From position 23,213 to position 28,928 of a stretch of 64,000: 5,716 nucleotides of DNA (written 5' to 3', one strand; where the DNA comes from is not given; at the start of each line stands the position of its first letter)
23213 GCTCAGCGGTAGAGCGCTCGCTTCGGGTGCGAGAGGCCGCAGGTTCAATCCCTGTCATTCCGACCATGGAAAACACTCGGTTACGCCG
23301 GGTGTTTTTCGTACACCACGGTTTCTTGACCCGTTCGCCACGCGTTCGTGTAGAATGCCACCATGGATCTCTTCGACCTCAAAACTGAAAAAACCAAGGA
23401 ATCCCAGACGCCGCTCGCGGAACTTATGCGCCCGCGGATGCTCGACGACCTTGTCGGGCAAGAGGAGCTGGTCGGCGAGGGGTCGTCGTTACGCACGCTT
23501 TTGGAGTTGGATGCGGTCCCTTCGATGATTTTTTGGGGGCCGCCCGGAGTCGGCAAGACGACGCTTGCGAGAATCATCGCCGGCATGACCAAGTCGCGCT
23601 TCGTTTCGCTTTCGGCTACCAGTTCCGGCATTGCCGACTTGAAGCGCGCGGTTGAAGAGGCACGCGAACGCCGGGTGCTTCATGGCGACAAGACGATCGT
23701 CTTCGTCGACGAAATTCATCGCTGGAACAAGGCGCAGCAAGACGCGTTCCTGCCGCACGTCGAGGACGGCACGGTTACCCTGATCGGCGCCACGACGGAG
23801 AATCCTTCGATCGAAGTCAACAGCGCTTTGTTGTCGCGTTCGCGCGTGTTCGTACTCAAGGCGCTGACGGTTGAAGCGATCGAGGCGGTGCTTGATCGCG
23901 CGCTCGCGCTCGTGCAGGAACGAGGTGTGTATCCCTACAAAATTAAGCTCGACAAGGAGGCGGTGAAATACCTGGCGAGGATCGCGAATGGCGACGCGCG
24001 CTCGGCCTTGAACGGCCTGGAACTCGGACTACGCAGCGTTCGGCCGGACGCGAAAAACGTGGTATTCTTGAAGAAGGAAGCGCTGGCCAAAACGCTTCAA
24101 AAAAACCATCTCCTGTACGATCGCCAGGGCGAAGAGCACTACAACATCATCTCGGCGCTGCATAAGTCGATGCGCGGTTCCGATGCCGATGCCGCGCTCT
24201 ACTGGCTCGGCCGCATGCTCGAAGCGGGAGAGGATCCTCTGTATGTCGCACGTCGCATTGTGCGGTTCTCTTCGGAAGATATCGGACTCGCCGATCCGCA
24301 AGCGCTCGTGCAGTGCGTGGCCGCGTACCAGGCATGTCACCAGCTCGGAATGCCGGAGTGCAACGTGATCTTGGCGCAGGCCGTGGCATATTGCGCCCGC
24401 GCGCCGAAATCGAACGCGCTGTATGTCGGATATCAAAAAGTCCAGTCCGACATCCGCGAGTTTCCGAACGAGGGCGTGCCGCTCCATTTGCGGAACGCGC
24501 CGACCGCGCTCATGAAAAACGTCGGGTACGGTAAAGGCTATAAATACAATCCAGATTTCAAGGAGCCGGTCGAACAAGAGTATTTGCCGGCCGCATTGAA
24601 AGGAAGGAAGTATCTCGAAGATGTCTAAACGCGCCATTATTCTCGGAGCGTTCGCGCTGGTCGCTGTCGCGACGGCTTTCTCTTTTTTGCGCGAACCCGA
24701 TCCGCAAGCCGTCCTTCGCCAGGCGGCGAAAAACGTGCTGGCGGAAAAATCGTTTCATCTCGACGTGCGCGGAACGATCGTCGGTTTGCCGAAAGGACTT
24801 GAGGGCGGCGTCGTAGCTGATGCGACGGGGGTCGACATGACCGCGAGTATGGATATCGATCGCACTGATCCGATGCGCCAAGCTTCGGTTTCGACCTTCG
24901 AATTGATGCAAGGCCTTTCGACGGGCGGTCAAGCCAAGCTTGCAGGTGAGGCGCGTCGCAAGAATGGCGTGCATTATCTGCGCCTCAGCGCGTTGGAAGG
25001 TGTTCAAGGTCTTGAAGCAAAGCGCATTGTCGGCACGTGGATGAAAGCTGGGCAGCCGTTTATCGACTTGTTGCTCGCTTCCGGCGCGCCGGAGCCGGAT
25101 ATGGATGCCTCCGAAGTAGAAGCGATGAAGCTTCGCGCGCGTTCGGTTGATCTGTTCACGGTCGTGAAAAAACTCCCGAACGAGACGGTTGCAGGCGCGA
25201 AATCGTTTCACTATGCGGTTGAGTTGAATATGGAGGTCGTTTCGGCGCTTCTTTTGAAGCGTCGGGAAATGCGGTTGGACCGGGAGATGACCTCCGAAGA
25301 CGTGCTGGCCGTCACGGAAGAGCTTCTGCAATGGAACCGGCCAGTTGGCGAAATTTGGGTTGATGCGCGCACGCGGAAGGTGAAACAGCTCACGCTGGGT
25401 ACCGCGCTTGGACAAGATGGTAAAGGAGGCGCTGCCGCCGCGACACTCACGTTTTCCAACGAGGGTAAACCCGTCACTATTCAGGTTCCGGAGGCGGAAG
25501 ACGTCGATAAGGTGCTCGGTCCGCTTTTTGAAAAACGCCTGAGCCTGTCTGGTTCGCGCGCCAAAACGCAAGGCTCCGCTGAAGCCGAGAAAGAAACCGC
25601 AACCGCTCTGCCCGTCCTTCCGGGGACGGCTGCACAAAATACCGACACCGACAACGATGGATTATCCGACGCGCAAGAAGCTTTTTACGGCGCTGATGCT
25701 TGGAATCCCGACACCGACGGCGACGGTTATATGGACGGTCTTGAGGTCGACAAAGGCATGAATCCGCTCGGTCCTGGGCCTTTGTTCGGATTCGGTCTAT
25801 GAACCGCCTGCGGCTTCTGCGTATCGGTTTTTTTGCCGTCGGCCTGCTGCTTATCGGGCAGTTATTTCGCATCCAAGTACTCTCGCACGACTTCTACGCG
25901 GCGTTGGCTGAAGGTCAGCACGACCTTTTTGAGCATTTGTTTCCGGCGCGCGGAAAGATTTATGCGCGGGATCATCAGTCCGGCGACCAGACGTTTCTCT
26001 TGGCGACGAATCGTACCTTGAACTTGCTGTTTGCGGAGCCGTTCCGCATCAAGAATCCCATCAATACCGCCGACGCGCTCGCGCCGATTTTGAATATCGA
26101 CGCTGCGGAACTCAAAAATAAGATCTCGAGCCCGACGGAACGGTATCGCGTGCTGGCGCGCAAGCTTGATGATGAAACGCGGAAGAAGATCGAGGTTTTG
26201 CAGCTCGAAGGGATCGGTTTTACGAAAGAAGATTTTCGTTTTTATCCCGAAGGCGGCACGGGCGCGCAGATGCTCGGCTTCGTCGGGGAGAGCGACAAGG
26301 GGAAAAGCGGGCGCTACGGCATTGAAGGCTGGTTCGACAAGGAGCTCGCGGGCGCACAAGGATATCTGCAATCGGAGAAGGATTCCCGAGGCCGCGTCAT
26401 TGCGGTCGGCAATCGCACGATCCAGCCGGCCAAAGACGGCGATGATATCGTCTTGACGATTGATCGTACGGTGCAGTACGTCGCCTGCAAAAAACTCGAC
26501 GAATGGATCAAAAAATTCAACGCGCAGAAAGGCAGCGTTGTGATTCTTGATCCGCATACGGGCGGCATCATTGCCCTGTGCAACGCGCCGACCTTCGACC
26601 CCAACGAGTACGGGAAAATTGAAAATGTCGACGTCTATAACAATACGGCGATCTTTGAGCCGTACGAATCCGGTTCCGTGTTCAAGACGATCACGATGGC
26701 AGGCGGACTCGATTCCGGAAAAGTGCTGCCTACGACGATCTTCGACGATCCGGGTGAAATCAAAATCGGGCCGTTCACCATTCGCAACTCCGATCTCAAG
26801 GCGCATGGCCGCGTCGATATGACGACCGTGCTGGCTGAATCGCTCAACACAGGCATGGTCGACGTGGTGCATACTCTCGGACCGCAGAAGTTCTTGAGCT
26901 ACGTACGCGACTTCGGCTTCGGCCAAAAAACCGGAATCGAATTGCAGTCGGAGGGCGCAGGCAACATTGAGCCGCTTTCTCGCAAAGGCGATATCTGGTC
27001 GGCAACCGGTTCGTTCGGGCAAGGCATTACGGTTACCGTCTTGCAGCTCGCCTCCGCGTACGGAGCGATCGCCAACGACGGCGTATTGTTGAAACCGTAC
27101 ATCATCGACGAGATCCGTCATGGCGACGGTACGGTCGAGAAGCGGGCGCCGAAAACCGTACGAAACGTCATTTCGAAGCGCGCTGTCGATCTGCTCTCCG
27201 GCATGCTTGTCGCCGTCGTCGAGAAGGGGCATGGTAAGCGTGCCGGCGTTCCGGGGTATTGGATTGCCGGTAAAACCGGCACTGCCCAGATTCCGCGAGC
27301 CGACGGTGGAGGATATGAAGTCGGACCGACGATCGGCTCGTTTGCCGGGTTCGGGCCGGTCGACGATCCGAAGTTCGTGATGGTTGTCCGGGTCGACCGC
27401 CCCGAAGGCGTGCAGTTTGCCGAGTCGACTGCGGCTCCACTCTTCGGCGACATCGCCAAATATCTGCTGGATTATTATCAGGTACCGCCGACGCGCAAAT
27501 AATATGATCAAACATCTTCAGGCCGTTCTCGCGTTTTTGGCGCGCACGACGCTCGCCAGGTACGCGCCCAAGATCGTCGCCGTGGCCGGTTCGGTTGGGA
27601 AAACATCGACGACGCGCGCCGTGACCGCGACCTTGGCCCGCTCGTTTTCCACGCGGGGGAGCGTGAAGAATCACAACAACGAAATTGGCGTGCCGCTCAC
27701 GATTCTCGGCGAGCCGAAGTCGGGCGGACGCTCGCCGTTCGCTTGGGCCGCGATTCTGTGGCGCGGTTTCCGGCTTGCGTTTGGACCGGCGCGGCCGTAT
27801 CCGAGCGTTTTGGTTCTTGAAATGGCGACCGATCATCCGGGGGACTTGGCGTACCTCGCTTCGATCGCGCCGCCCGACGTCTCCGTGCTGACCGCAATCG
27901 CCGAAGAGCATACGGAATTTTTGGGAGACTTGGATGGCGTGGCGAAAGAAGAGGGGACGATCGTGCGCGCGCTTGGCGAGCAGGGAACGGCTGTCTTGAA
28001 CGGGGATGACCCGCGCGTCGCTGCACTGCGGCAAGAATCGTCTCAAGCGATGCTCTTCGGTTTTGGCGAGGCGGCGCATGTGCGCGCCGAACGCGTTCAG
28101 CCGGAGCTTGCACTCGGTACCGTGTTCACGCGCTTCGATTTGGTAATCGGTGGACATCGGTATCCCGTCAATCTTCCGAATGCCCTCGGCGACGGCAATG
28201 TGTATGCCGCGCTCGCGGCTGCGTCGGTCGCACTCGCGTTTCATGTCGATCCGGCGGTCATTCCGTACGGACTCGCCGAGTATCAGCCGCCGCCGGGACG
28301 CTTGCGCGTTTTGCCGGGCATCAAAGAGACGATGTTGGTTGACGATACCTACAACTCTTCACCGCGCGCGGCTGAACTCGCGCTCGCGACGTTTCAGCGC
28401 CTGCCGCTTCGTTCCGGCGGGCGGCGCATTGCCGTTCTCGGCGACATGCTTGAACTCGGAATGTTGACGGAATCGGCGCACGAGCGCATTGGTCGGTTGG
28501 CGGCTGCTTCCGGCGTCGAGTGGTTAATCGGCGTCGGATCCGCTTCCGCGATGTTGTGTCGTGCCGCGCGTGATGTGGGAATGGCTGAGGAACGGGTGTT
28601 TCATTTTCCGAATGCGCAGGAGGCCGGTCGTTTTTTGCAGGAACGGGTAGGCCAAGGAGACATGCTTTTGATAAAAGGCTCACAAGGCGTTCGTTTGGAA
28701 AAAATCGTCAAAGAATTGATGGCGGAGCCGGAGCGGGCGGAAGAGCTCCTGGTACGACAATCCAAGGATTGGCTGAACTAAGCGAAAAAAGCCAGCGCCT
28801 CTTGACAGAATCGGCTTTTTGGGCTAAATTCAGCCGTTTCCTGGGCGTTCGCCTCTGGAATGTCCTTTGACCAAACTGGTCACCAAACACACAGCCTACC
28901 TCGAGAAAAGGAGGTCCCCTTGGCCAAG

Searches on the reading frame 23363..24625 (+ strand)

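Call 49: search_protein_families(library=ncbifam, proteins=[window:23363-24625:+], max_evalue=0.00001)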
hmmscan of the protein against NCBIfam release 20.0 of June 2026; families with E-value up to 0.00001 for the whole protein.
window:23363-24625:+ (421 aa): 47 families (the best 25 are shown)
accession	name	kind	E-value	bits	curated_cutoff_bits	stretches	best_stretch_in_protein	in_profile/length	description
NF009881.0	PRK13341.1-2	equivalog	1.7e-142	475.9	651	1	1-417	1-415/736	AAA family ATPase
NF009883.0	PRK13341.1-4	equivalog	5.1e-134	447.8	668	1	1-417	4-418/729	AAA family ATPase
NF009882.0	PRK13341.1-3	equivalog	1.5e-105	353.9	1197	1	2-415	4-415/734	AAA family ATPase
NF009880.0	PRK13341.1-1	equivalog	2.3e-90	303.7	891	1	14-415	4-384/599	AAA family ATPase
NF011289.0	PRK14700.1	equivalog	2.5e-56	191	570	1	130-413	1-272/300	recombination factor protein RarA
NF001679.0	PRK00440.1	equivalog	1.4e-16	60.5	303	1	14-221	4-207/322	replication factor C small subunit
NF003229.0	PRK04195.1-5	equivalog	9.8e-16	57.5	280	1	14-276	3-262/413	replication factor C large subunit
TIGR02397.1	dnaX_nterm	equivalog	1.8e-15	57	250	2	17-74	3-58/355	DNA polymerase III subunit gamma/tau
NF000868.0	PRK00080.1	equivalog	2.6e-15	56.2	282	1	11-146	8-140/330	Holliday junction branch migration DNA helicase RuvB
NF011523.0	PRK14962.1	equivalog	4e-14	52.3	576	1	83-222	91-222/474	DNA polymerase III subunits gamma and tau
NF006585.0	PRK09111.1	equivalog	7.9e-14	51.2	604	1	85-300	125-315/616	DNA polymerase III subunit gamma/tau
NF005171.0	PRK06645.1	equivalog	1.5e-13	50.1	614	1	85-220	107-233/509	DNA polymerase III subunits gamma and tau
NF011512.0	PRK14950.1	equivalog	3.6e-13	49.5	593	0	22-73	10-59/585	DNA polymerase III subunits gamma and tau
TIGR00635.1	ruvB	equivalog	2.1e-12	46.7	299.05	1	51-144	29-117/305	Holliday junction branch migration DNA helicase RuvB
NF011514.0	PRK14953.1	equivalog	2.1e-12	46.7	536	0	17-73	5-59/488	DNA polymerase III subunits gamma and tau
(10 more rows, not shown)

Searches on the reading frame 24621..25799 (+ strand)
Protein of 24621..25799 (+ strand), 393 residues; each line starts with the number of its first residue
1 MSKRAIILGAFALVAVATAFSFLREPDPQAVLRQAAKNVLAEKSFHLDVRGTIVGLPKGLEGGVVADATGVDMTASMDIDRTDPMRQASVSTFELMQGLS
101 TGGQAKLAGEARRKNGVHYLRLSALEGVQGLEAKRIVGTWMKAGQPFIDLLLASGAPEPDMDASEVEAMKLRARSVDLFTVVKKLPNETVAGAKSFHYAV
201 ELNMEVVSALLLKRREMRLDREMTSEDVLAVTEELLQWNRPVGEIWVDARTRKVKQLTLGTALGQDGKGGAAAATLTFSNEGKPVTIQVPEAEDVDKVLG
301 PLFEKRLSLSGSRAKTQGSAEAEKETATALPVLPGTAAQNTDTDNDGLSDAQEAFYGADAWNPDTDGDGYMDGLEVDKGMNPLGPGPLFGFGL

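Call 49: search_protein_families(library=ncbifam, proteins=[window:24621-25799:+], max_evalue=0.00001)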
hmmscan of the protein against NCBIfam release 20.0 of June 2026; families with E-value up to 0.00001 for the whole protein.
window:24621-25799:+ (393 aa): 2 families
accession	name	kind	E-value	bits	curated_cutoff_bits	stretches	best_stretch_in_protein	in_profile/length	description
NF053532.1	lipo_SCO4651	subfamily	5.2e-11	42.7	65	1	26-295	39-274/277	SCO4651 family lipoprotein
NF033765.2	gliding_CglD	equivalog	7.9e-06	23.9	400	0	334-375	258-299/1124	adventurous gliding motility lipoprotein CglD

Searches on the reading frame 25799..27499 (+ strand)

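Call 49: search_protein_families(library=ncbifam, proteins=[window:25799-27499:+], max_evalue=0.00001)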
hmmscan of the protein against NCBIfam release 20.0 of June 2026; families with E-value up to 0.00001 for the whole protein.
window:25799-27499:+ (567 aa): 24 families
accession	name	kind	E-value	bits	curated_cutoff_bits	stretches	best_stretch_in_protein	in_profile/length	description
TIGR02214.1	spoVD_pbp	equivalog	2.3e-118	396.2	688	1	9-565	7-563/636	stage V sporulation protein D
TIGR03423.1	pbp2_mrdA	equivalog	9.4e-93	311.7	455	1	3-557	2-591/593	penicillin-binding protein 2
NF053573.1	PBP2_PenA_Neis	exception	2.9e-69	234.1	1105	1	17-566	41-570/572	peptidoglycan D,D-transpeptidase PBP2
NF038271.1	strep_PBP2X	exception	5.7e-60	203.3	1050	1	127-539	163-597/750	penicillin-binding protein PBP2X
NF011685.0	PRK15105.1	subfamily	3.5e-54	184.4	737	1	91-562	110-563/588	peptidoglycan glycosyltransferase FtsI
TIGR02074.1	PBP_1a_fam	subfamily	3.4e-36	125.2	508.75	1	211-498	220-485/535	PBP1A family penicillin-binding protein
NF008061.0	PRK10795.1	equivalog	3.2e-35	121.8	962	1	14-498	32-551/634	peptidoglycan DD-transpeptidase MrdA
NF051842.1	PBP4_5_Efaec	equivalog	7e-35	120.5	700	1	135-503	243-620/668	penicillin-binding protein PBP4(5)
NF051885.1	tranpepglycosPbpC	equivalog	4.2e-23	81.8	900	1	217-498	294-546/632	multimodular transpeptidase-transglycosylase PbpC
NF038276.1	strep_PBP2A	exception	1.1e-19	70.1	1100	1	242-497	352-580/716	penicillin-binding protein PBP2A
NF038278.1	strep_PBP2B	exception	1.8e-18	66.4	975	1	175-530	267-650/678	penicillin-binding protein PBP2B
NF000237.1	MECA_PBP2A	equivalog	3.1e-18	65.4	750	1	163-533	271-634/668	PBP2a family beta-lactam-resistant peptidoglycan transpeptidase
NF033378.1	MECD_PBP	exception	3.4e-18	65.3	1450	1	93-536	187-646/678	PBP2a family beta-lactam-resistant peptidoglycan transpeptidase MecD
TIGR02073.1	PBP_1c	equivalog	4.7e-17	61.8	494.2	1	208-497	234-495/728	penicillin-binding protein 1C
NF000406.1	MECB_PBP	exception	5.3e-17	61.5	1450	1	169-536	276-643/674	PBP2a family beta-lactam-resistant peptidoglycan transpeptidase MecB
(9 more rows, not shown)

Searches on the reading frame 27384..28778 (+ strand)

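Call 51: search_protein_families(library=pfam, proteins=[window:27384-28778:+], max_evalue=0.0001)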
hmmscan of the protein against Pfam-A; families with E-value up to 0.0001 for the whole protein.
window:27384-28778:+ (465 aa): 3 families
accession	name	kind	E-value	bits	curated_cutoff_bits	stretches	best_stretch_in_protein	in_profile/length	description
PF08245.18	Mur_ligase_M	-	2.9e-26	93.1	24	2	141-283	58-200/200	Mur ligase middle domain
PF02875.26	Mur_ligase_C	-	5.3e-17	63.3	28.4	1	305-433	1-126/127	Mur ligase, glutamate ligase domain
PF00590.25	TP_methylase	-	9.9e-05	22.8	27.8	0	372-451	105-186/212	Tetrapyrrole (Corrin/Porphyrin) Methylases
